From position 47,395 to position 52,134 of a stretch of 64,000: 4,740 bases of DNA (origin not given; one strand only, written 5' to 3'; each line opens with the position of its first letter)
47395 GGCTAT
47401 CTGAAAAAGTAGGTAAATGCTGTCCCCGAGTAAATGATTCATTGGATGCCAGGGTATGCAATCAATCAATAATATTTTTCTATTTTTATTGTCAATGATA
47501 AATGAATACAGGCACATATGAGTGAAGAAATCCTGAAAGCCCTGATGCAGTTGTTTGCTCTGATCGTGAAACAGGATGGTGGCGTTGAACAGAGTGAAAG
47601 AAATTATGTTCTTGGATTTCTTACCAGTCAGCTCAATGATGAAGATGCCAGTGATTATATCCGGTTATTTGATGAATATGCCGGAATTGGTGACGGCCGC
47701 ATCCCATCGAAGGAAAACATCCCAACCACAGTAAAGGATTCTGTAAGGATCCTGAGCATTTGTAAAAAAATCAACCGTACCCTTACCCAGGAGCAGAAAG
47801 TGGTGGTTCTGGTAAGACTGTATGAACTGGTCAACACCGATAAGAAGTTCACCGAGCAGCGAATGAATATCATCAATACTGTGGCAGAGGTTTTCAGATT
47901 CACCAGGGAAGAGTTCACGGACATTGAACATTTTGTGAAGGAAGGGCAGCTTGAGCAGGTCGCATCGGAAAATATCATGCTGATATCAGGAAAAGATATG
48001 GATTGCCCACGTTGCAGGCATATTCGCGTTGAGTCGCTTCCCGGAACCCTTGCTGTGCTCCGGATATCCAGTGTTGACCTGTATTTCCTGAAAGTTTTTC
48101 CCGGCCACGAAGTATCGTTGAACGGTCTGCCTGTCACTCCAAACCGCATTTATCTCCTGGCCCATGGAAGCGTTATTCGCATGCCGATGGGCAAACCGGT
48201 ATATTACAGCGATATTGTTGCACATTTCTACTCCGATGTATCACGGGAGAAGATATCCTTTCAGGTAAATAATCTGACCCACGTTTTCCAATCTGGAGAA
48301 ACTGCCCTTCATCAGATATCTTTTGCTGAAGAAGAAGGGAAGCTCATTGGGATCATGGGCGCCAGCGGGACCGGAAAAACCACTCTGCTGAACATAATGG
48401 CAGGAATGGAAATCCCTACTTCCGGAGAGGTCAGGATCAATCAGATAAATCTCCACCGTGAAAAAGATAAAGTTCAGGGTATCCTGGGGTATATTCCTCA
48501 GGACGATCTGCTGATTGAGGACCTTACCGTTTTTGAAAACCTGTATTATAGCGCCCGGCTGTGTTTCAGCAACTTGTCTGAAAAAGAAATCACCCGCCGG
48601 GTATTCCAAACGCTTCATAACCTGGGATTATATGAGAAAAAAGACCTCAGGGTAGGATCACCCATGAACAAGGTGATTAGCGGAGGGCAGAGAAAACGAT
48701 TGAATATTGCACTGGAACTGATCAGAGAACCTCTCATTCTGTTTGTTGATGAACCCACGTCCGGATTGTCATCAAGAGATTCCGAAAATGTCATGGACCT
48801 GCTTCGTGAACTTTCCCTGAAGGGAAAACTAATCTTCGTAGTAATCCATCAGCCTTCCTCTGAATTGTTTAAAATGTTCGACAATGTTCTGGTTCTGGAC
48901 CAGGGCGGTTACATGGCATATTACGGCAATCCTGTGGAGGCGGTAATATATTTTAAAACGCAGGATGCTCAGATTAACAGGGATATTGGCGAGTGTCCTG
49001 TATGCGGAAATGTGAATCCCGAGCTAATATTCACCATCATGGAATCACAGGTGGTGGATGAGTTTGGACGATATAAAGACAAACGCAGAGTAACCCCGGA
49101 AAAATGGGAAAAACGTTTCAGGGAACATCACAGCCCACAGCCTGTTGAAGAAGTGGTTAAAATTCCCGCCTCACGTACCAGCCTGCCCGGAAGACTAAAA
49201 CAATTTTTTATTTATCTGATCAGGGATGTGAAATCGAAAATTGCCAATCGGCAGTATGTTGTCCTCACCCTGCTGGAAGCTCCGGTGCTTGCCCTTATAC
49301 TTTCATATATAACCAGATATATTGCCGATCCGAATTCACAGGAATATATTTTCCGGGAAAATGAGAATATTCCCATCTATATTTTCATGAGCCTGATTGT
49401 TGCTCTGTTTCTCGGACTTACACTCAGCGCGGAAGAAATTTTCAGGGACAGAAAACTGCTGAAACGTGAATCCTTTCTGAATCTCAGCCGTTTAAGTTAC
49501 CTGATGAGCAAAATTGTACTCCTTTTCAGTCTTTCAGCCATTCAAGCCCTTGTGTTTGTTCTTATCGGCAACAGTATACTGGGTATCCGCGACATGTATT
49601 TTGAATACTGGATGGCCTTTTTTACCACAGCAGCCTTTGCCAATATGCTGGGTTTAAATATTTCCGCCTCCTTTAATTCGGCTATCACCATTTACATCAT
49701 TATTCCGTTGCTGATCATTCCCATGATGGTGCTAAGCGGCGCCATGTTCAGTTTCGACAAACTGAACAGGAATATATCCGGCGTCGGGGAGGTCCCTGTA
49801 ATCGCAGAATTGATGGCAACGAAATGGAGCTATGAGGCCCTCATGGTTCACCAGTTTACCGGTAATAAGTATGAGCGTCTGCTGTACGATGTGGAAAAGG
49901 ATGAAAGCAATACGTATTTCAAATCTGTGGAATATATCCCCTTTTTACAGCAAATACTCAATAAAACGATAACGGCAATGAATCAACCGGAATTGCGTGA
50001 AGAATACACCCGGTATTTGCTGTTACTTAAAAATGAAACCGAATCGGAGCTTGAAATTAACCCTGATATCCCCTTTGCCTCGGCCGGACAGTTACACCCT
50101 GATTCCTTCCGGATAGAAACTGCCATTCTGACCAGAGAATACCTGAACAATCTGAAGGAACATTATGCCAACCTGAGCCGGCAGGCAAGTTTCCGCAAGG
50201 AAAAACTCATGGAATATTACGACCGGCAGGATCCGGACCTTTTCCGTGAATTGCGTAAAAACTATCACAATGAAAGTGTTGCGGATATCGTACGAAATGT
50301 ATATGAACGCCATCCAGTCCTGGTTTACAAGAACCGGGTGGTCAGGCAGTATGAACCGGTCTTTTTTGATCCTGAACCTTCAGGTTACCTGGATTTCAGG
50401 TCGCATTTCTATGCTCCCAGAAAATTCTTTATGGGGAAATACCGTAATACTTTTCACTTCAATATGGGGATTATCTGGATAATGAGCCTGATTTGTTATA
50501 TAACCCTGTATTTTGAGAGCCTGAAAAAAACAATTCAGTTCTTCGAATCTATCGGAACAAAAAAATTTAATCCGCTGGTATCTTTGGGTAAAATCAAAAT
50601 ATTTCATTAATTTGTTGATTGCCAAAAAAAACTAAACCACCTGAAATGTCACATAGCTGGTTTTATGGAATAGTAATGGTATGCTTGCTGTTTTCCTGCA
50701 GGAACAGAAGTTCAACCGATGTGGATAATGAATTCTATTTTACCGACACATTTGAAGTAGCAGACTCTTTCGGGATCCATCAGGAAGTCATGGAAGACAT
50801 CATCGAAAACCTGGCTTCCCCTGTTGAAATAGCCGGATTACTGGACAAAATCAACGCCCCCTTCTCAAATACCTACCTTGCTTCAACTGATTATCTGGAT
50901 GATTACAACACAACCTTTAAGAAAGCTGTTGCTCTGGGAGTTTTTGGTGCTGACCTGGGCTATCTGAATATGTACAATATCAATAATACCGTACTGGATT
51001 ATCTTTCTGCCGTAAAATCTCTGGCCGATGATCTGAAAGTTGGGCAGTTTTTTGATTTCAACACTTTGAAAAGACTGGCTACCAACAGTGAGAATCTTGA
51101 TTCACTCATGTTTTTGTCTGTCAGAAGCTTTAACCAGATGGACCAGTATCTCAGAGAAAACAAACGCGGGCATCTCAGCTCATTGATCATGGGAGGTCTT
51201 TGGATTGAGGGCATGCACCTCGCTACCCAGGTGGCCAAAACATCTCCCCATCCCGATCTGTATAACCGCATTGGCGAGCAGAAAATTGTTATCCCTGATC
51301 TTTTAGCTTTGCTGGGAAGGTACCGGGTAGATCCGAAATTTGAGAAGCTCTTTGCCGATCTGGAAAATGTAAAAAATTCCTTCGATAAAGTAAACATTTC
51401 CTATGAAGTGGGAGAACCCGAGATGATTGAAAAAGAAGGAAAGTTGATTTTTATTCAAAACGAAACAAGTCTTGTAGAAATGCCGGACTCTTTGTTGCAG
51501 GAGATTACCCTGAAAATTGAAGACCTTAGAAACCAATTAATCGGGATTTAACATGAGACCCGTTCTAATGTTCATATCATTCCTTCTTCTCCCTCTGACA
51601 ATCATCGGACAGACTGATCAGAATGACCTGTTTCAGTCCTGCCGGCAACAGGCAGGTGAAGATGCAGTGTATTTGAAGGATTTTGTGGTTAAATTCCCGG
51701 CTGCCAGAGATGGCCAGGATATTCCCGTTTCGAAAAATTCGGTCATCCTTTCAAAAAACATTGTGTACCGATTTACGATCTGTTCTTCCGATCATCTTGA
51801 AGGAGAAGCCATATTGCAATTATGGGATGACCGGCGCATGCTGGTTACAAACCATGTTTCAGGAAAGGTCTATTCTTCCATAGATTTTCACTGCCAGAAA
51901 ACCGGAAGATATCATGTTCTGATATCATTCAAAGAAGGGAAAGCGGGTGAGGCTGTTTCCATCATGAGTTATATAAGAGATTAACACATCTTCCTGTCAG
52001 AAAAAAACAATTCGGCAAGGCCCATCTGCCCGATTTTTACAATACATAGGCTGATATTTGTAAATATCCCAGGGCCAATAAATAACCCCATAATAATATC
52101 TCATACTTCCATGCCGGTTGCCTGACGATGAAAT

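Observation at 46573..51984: Orphan CheR methyltransferase followed by a TerB/FHA-ABCG transporter and two unknown exported proteins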

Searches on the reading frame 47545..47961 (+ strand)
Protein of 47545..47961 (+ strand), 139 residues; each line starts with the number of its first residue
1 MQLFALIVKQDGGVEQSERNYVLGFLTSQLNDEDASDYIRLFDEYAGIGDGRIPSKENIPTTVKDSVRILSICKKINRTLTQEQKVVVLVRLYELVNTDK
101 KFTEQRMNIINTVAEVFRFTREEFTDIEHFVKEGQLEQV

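Call 17: search_protein_families(library=pfam, proteins=[window:47545-47961:+], max_evalue=10)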
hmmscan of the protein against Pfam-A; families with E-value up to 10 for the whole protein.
seq(139 aa): 1 family
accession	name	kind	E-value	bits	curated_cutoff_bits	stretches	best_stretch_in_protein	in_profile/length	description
PF05099.18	TerB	-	2.5e-11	44.4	24.4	1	3-127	7-116/118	Tellurite resistance protein TerB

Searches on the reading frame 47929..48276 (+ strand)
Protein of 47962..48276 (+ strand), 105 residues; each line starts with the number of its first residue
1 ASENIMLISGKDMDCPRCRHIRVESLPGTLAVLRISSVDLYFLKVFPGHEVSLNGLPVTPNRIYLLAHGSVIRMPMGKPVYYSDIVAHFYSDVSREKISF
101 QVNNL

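Call 17: search_protein_families(library=pfam, proteins=[window:47962-48276:+], max_evalue=10)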
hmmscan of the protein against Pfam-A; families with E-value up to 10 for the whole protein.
seq(105 aa): 0 families

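Call 47: predict_structure(alignment_id=A3)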
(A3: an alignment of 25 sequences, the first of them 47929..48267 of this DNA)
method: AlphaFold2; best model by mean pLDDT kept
length: 113 residues; sequences in the alignment: 25
mean_pLDDT: 83.8   pTM: 0.77
mean pLDDT of the five models: 83.8, 83.0, 82.3, 82.0, 79.1
residues with pLDDT >= 90: 42; 70-90: 60; 50-70: 6; < 50: 5
segments of 3 or more residues with pLDDT < 50: 105-109
pLDDT, mean of each block of 10 residues (from residue 1): 81 89 83 82 91 86 91 91 89 92 56 53
secondary structure, 60 per line:
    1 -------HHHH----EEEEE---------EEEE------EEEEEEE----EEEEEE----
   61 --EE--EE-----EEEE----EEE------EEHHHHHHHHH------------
elements in order: H8-11 E16-20 E30-33 E40-46 E51-56 E74-77 E82-84 H93-101

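Call 51: fold_search(model_id=the predicted structure, library=pdb)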
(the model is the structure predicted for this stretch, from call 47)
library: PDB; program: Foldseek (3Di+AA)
matches with E <= 10: 198; with E <= 0.001: 0
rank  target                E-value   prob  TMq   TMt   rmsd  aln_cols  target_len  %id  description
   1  5yyz_A                2.1e-03  1.00  0.52  0.57   3.3        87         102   18  Crystal structure of the MEK1 FHA domain in complex with the HOP1 pThr318 peptide. (released 2018-10-17)
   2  5yyx                  3.5e-03  1.00  0.47  0.45   4.5        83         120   18  Crystal Structure of the MEK1 FHA domain (released 2018-10-10)
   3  6c4u_D                4.5e-03  1.00  0.46  0.42   6.1        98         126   17  Engineered FHA with Myc-pTBD peptide (released 2018-05-30)
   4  6c4u_A                7.4e-03  1.00  0.47  0.42   6.2        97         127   18  Engineered FHA with Myc-pTBD peptide (released 2018-05-30)
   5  6c4u_B                8.4e-03  0.99  0.47  0.42   6.2        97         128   18  Engineered FHA with Myc-pTBD peptide (released 2018-05-30)
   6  5t2s_A                9.5e-03  0.99  0.49  0.24   7.9        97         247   18  Structure of the FHA1 domain of Rad53 bound simultaneously to the BRCT domain of Dbf4 and a phosphopeptide. (released 2016-10-12)
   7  5t2f_D                1.0e-02  1.00  0.48  0.24   7.0        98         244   19  Structure of the FHA1 domain of Rad53 bound to the BRCT domain of Dbf4 (released 2017-03-15)
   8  5xzv_A                1.1e-02  0.99  0.49  0.17   8.1       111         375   15  Crystal structure of Rad53 1-466 in complex with AMP-PNP (released 2017-10-11)
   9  6c4u_F                1.1e-02  0.99  0.46  0.42   7.2        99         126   19  Engineered FHA with Myc-pTBD peptide (released 2018-05-30)
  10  5t2f_B                1.4e-02  0.99  0.49  0.24   7.0        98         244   19  Structure of the FHA1 domain of Rad53 bound to the BRCT domain of Dbf4 (released 2017-03-15)
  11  1g6g_B                1.5e-02  0.99  0.48  0.44   7.8       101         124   19  X-RAY STRUCTURE OF THE N-TERMINAL FHA DOMAIN FROM S. CEREVISIAE RAD53P IN COMPLEX WITH A PHOSPHOTHREONINE PEPTIDE AT 1 (released 2000-12-13)
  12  4ejq_A                1.6e-02  1.00  0.53  0.40   4.4        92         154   16  Crystal structure of KIF1A C-CC1-FHA (released 2012-10-03)
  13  8wwy_B                1.6e-02  0.99  0.48  0.41   3.8        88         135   20  Crystal structure of mouse TIFA/TIFAB heterodimer (released 2024-03-13)
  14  6c4u_C                1.7e-02  0.99  0.47  0.42   7.1        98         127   19  Engineered FHA with Myc-pTBD peptide (released 2018-05-30)
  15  4egx_D                2.1e-02  1.00  0.47  0.32   3.1        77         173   21  Crystal structure of KIF1A CC1-FHA tandem (released 2012-10-03)
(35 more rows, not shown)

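Call 86: search_solved_structures(query=A3, max_evalue=10, show_alignments=3)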
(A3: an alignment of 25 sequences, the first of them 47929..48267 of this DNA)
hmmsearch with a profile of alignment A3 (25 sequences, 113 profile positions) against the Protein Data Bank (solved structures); distinct sequences matched with E-value up to 10: 1.
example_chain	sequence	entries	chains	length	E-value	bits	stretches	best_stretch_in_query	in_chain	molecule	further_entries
2e08_A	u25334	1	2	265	2.1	11.6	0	67-99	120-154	Probable diphthine synthase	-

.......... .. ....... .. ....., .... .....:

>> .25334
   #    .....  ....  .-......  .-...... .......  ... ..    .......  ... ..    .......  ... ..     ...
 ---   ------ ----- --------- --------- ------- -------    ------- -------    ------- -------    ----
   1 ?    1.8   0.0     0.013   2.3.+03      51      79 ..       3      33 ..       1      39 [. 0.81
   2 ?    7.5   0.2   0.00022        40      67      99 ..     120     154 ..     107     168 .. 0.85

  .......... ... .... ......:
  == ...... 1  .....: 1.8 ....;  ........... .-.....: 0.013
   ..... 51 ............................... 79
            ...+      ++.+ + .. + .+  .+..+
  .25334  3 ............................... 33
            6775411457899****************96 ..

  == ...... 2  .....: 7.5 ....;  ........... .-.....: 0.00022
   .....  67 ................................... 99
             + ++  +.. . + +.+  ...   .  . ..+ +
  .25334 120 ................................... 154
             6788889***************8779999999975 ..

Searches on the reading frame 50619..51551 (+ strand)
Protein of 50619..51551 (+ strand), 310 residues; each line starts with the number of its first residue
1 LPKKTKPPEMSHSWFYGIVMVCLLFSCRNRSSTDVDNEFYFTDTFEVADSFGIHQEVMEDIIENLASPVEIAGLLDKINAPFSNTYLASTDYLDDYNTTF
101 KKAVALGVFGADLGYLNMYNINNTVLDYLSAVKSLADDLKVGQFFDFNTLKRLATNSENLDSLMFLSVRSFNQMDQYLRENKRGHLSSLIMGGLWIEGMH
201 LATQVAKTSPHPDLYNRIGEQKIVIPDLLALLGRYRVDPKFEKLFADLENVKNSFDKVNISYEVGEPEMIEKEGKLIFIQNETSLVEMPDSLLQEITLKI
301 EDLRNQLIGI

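Call 3: search_protein_families(library=pfam, proteins=[window:50619-51551:+], max_evalue=0.01)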
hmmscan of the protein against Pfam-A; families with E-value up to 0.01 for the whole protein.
window:50619-51551:+ (310 aa): 0 families

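Call 4: search_protein_families(library=ncbifam, proteins=[window:50619-51551:+], max_evalue=0.01)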
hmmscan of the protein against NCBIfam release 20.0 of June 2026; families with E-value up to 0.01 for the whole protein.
window:50619-51551:+ (310 aa): 0 families

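Call 24: search_solved_structures(query=A1, max_evalue=5)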
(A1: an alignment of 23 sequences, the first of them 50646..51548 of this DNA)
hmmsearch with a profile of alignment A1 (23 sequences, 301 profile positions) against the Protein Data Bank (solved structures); distinct sequences matched with E-value up to 5: 32.
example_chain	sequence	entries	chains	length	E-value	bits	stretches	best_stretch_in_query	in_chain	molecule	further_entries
9s4q_Kl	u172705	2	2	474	0.0057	18.9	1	223-298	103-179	Outer kinetochore KNL1 complex subunit SPC105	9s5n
1orj_A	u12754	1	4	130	0.23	13.6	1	216-296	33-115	flagellar protein FliS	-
6prh_A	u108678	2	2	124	0.23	13.6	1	202-271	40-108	RicA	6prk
2pih_A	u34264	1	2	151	0.26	13.5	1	202-271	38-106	Protein ymcA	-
1ory_A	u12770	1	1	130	0.33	13.1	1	191-296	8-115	flagellar protein FliS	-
4iwb_A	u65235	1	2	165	0.44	12.7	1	195-296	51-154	FliC, FliS chimera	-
9hac_B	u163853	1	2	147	0.51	12.5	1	207-289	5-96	BBF-14_binder4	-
8tj7_B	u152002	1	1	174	0.64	12.1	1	227-293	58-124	Hemagglutinin HA2 chain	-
8zyk_R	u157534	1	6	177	0.69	12.1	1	218-292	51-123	Hemagglutinin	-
6wf0_B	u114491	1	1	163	0.72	12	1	227-293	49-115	Hemagglutinin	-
9vh5_B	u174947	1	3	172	0.72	12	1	227-293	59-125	Hemagglutinin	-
6aop_B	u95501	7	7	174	0.72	12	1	227-293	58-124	Hemagglutinin HA2 chain | Hemagglutinin HA2chain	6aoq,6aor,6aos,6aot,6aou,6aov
6nsc_B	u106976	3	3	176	0.74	11.9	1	227-293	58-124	Hemagglutinin HA2 chain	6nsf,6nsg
5w42_B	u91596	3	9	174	0.75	11.9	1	211-292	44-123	Hemagglutinin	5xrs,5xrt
4gms_B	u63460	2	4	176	0.82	11.8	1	218-292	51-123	Hemagglutinin HA2 chain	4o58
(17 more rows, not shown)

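Call 33: predict_structure(alignment_id=A1)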
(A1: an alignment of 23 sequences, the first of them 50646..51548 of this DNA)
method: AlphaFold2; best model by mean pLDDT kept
length: 301 residues; sequences in the alignment: 23
mean_pLDDT: 78.8   pTM: 0.75
mean pLDDT of the five models: 78.8, 76.5, 74.7, 74.5, 73.1
residues with pLDDT >= 90: 112; 70-90: 118; 50-70: 37; < 50: 34
segments of 3 or more residues with pLDDT < 50: 1-3, 15-44
pLDDT, mean of each block of 10 residues (from residue 1): 50 44 30 30 55 65 80 90 89 93 85 85 94 88 72 73 87 90 92 92 90 90 88 93 96 84 73 85 96 88 53
secondary structure, 60 per line:
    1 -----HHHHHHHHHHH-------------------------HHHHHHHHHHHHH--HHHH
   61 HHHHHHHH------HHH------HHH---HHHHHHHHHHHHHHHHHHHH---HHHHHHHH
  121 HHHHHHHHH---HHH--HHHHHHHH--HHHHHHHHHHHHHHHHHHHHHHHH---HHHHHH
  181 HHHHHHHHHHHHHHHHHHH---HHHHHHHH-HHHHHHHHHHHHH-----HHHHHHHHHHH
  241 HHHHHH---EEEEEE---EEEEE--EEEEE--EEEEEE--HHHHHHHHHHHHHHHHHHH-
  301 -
elements in order: H6-16 H42-54 H57-68 H90-109 H113-129 H138-145 H148-171 H175-199 H203-210 H212-224 H230-246 E250-255 E259-263 E266-270 E273-278 H281-299

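Call 37: fold_search(model_id=the predicted structure, library=pdb)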
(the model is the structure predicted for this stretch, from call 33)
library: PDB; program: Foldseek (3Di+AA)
matches with E <= 10: 145; with E <= 0.001: 0
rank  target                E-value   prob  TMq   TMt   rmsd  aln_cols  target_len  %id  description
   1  6fes_B                1.9e-01  0.82  0.27  0.23  14.6       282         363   10  Crystal structure of novel repeat protein BRIC2 fused to DARPin D12 (released 2018-09-05)
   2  5y4c                  4.3e-01  0.28  0.23  0.27  15.3       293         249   13  Crystal structure of EfeO-like protein Algp7 in complex with a metal ion (released 2017-10-04)
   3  9cc4_A                6.8e-01  0.38  0.27  0.37  13.5       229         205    8  Crystal structure of Z4 c3ii (released 2025-06-25)
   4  3at7_A                6.8e-01  0.28  0.25  0.30  15.2       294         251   12  Crystal structure of bacterial cell-surface alginate-binding protein Algp7 (released 2011-02-23)
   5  8xpq_A                7.4e-01  0.10  0.16  0.06  25.3       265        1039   11  Structure of the sea urchin spSLC9C1 in state-2 w/o cAMP dimer (released 2024-07-17)
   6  7wgu_A                7.8e-01  0.20  0.24  0.22  14.9       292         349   14  Crystal structure of metal-binding protein EfeO from Escherichia coli (released 2022-12-14)
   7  6e9t_A                8.5e-01  0.16  0.22  0.27  16.2       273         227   13  DHF58 filament (released 2018-11-21)
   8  4co5                  1.4e+00  0.23  0.10  0.21   8.1        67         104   15  Structure of PII signaling protein GlnZ from Azospirillum brasilense in complex with tartrate (released 2014-05-28)
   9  1uku                  1.9e+00  0.18  0.10  0.20   8.0        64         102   17  Crystal Structure of Pyrococcus horikoshii CutA1 Complexed with Cu2+ (released 2004-01-13)
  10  6yc6_B                1.9e+00  0.21  0.10  0.20   7.9        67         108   12  Structure of C. glutamicum GlnK (released 2021-03-24)
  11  9cc4_C                2.1e+00  0.20  0.26  0.36  14.7       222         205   11  Crystal structure of Z4 c3ii (released 2025-06-25)
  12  8fbj                  2.1e+00  0.08  0.19  0.19  19.2       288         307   13  Improving the secretion of designed protein assemblies through negative design of cryptic transmembrane domains (released 2023-03-22)
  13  9n69_B                2.1e+00  0.06  0.12  0.08  23.2       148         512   11  Structure of the retron IA complex with HNH nuclease in the "down" orientation (released 2025-04-23)
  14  5k7v_A                2.2e+00  0.09  0.23  0.24  19.6       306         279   10  Computational Design of Self-Assembling Cyclic Protein Homooligomers (released 2017-04-12)
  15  2e66_A                2.3e+00  0.15  0.09  0.20   8.5        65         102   17  Crystal Structure Of CutA1 From Pyrococcus Horikoshii OT3, Mutation D60A (released 2007-06-26)
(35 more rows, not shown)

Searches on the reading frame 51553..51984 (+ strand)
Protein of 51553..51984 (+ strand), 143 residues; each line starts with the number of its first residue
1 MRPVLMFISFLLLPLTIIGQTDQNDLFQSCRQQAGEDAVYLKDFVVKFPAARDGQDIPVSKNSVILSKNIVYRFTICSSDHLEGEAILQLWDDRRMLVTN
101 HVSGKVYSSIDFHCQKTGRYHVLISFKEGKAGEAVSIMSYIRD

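Call 3: search_protein_families(library=pfam, proteins=[window:51553-51984:+], max_evalue=0.01)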
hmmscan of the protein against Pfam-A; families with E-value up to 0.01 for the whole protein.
window:51553-51984:+ (143 aa): 0 families

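Call 4: search_protein_families(library=ncbifam, proteins=[window:51553-51984:+], max_evalue=0.01)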
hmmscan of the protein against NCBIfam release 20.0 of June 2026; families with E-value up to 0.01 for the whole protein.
window:51553-51984:+ (143 aa): 0 families

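Call 25: search_solved_structures(query=A2, max_evalue=5)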
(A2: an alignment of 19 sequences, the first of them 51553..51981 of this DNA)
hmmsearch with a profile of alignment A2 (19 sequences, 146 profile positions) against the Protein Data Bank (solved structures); distinct sequences matched with E-value up to 5: 1.
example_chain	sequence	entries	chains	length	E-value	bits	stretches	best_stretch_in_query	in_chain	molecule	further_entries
2ezw_A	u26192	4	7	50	1.1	12.1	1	14-53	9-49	cAMP-dependent protein kinase type I-alpha regulatory subunit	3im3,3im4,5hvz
